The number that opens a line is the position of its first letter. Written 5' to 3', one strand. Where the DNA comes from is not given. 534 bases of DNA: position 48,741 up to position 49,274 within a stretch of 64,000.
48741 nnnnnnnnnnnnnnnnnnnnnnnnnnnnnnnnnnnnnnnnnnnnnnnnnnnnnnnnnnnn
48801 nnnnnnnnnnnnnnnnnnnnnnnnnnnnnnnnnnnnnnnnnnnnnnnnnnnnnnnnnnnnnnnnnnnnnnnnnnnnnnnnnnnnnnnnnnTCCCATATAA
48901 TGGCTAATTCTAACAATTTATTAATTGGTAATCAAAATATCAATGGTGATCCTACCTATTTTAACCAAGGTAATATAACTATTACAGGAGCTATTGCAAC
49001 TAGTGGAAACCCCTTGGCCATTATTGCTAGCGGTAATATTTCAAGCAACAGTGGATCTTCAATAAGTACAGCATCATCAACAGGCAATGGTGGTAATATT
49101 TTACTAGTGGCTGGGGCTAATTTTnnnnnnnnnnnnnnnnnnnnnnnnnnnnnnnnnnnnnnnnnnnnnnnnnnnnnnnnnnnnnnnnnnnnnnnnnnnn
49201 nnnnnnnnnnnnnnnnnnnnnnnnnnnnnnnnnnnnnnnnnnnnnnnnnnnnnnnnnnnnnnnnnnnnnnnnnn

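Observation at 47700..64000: Unlisted giant open reading frame (at least 5,433 codons) fills the last 16.3 kb on the + strand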

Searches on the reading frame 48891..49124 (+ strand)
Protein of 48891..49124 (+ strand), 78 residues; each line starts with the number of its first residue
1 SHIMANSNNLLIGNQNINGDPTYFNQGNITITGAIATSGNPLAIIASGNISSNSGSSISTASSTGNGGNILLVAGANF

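Call 77: find_related_loci(query=A4, collection=metagenome_contigs, flank=10000)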
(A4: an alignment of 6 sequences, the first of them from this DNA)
Query A4 (78 aa) in metagenome_contigs; peptide patterns used: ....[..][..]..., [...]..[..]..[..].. (x = any residue, [..] = any of these).
302 stretches matched a pattern; 58 encode a relative of the query (tblastn E <= 1e-3); 56 distinct loci.
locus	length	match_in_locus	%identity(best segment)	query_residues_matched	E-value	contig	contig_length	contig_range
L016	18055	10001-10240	63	1-78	3e-23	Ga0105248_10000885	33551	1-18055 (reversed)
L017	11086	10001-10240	59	1-78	2e-21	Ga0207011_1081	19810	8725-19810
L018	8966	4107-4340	53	1-78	2e-20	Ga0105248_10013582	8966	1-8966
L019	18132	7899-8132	54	1-78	8e-20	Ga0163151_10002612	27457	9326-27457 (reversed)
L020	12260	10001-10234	53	1-78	5e-18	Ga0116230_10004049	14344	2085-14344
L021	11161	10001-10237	53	1-78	3e-17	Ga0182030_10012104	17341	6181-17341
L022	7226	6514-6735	52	1-78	1e-16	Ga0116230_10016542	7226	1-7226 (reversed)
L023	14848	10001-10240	48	1-78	4e-16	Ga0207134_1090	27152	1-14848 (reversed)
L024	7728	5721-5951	49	1-78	7e-16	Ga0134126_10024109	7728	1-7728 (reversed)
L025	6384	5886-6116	49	1-78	7e-16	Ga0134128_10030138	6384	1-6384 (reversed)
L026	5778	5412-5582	61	1-56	2e-15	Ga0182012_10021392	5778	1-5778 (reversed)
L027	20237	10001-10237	46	1-78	4e-15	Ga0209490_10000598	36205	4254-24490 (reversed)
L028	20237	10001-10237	46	1-78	4e-15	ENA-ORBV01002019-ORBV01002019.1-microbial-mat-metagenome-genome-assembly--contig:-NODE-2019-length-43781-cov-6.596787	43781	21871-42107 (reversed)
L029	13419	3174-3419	50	1-78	5e-15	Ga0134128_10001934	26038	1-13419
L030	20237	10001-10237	49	1-78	5e-15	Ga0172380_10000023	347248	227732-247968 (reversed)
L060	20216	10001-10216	38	1-78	6e-10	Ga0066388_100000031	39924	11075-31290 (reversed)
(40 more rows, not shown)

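Call 88: search_protein_families(library=pfam, proteins=[L030:5493-6620:-, L030:18517-19650:-, L030:3300-4655:+, L030:4881-5480:+, L030:6639-7841:-, L060:12980-14089:+, L060:14382-16724:+, L060:5861-8674:+], max_evalue=0.001)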
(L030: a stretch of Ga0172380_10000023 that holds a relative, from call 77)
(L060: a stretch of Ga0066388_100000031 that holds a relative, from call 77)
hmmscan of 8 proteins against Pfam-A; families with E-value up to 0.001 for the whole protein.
L030:5493-6620:- (375 aa): 27 families (the best 25 are shown)
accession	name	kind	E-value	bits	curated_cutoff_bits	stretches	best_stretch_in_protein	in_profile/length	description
PF13432.12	TPR_16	-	2.5e-29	101.8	32.7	3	91-147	8-64/65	Tetratricopeptide repeat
PF07719.23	TPR_2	-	1.4e-28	97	27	0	86-113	7-34/34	Tetratricopeptide repeat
PF14559.12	TPR_19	-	1e-27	96.7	25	2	93-147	4-58/68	Tetratricopeptide repeat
PF00515.34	TPR_1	-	2.9e-25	87.4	27.8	1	322-348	2-28/34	Tetratricopeptide repeat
PF13181.12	TPR_8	-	8.8e-20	69.6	25.7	0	86-113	7-34/34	Tetratricopeptide repeat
PF13428.12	TPR_14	-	3e-19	68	23.5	1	84-121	5-42/44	Tetratricopeptide repeat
PF13414.12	TPR_11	-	1.3e-17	63.7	26.8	1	94-123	8-37/42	TPR repeat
PF13424.12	TPR_12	-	5.1e-15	55.9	30.1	0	323-351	5-33/77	Tetratricopeptide repeat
PF13431.12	TPR_17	-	6.3e-15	54.6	24.4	0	311-341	3-33/34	Tetratricopeptide repeat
PF13176.12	TPR_7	-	3e-14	52.3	27.9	0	291-312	3-24/36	Tetratricopeptide repeat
PF12895.13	ANAPC3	-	5.2e-14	52.7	27.2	1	93-173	2-81/82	Anaphase-promoting complex, cyclosome, subunit 3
PF13371.12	TPR_9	-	9e-13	48.5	35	1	293-348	1-56/73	Tetratricopeptide repeat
PF25062.1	ARM_TT21_N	-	5e-12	46.5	40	2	124-286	4-168/222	Tetratricopeptide repeat protein 21 N-terminal ARM repeat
PF23914.1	TPR_CcmH_CycH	-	1.2e-11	45.1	42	0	60-123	30-93/158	Cytochrome c-type biogenesis protein H TPR domain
PF13174.12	TPR_6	-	6.9e-08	33.1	26.3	0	324-346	3-25/33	Tetratricopeptide repeat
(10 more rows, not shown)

L030:18517-19650:- (377 aa): 14 families
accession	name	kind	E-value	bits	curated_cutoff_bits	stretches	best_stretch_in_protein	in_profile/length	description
PF13424.12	TPR_12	-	1.4e-51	173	30.1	4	232-305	3-76/77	Tetratricopeptide repeat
PF13374.12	TPR_10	-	3.8e-46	154.3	27.5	4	232-272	2-42/42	Tetratricopeptide repeat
PF24885.1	TPR_NPHP3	-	4.1e-28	98.8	100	3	146-223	139-216/239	Nephrocystin-3 TPR domain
PF07719.23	TPR_2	-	9.4e-24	82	27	1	151-177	4-30/34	Tetratricopeptide repeat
PF00515.34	TPR_1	-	1.2e-20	72.9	27.8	1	151-178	4-31/34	Tetratricopeptide repeat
PF13181.12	TPR_8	-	1e-19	69.4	25.7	1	190-222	1-33/34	Tetratricopeptide repeat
PF13176.12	TPR_7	-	4.5e-15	54.8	27.9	0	151-177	2-28/36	Tetratricopeptide repeat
PF17874.7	TPR_MalT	-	3.7e-12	46.6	45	2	128-260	61-189/336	MalT-like TPR region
PF13432.12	TPR_16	-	1e-10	42.3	32.7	0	156-217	5-58/65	Tetratricopeptide repeat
PF13428.12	TPR_14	-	1e-09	38.6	23.5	0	154-178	7-31/44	Tetratricopeptide repeat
PF14559.12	TPR_19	-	8.9e-08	32.8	25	0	154-179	31-56/68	Tetratricopeptide repeat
PF13431.12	TPR_17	-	1.4e-05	25.4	24.4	0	311-336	8-33/34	Tetratricopeptide repeat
PF13414.12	TPR_11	-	8.7e-05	22.6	26.8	0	157-178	3-24/42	TPR repeat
PF13371.12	TPR_9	-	0.00073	19.9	35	0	282-357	3-67/73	Tetratricopeptide repeat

L030:3300-4655:+ (451 aa): 6 families
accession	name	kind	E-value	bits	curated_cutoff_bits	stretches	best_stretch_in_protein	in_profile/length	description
PF02786.22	CPSase_L_D2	-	1.2e-81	273.7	19.8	1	115-322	1-210/211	Carbamoyl-phosphate synthase L chain, ATP binding domain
PF00289.28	Biotin_carb_N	-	2.6e-46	157.1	25.5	1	1-107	1-107/110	Biotin carboxylase, N-terminal domain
PF02785.25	Biotin_carb_C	-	3.4e-43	146.6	32.4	1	335-442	1-107/108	Biotin carboxylase C-terminal domain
PF02222.28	ATP-grasp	-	1.1e-09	38.6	27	1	135-291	13-162/179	ATP-grasp domain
PF07478.18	Dala_Dala_lig_C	-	1.3e-08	35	24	1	126-290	5-174/204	D-ala D-ala ligase C-terminus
PF02655.19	ATP-grasp_3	-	0.00016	22.2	23.2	0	114-293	2-158/160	ATP-grasp domain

L030:4881-5480:+ (199 aa): 1 family
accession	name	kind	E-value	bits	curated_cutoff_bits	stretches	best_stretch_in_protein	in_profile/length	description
PF03938.19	OmpH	-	2.1e-12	47.9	32.4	1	66-172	26-141/141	Outer membrane protein (OmpH-like)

L030:6639-7841:- (400 aa): 0 families

L060:12980-14089:+ (369 aa): 0 families

L060:14382-16724:+ (780 aa): 0 families

L060:5861-8674:+ (937 aa): 24 families
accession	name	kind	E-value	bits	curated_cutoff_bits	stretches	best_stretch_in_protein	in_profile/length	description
PF13424.12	TPR_12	-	3e-98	322.6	30.1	8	559-633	2-76/77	Tetratricopeptide repeat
PF13374.12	TPR_10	-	9.2e-77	251.5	27.5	8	688-728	1-41/42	Tetratricopeptide repeat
PF24885.1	TPR_NPHP3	-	1.1e-67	228.4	100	4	571-676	110-215/239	Nephrocystin-3 TPR domain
PF00069.31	Pkinase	-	1.3e-47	162.9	31.7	1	82-341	2-256/263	Protein kinase domain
PF07719.23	TPR_2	-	1.2e-35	119.1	27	2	691-718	3-30/34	Tetratricopeptide repeat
PF00515.34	TPR_1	-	1.6e-35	119.9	27.8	3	560-590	1-31/34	Tetratricopeptide repeat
PF07714.23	PK_Tyr_Ser-Thr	-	2.3e-34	119.3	23.1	1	86-342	6-254/258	Protein tyrosine and serine/threonine kinase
PF13176.12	TPR_7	-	1.6e-28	96.7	27.9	1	691-718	1-28/36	Tetratricopeptide repeat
PF13181.12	TPR_8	-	1.8e-23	81.1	25.7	0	560-591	1-32/34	Tetratricopeptide repeat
PF17874.7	TPR_MalT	-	7.2e-23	81.8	45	2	526-718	9-190/336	MalT-like TPR region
PF14559.12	TPR_19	-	7.2e-18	65.1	25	1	699-763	1-57/68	Tetratricopeptide repeat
PF13432.12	TPR_16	-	9.8e-14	51.9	32.7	2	653-716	6-58/65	Tetratricopeptide repeat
PF13428.12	TPR_14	-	3.8e-11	42.9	23.5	0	694-716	6-28/44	Tetratricopeptide repeat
PF13431.12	TPR_17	-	3.9e-10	39.6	24.4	0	599-623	10-34/34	Tetratricopeptide repeat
PF07721.20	TPR_4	-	1.8e-09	37.7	27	0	560-583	1-24/26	Tetratricopeptide repeat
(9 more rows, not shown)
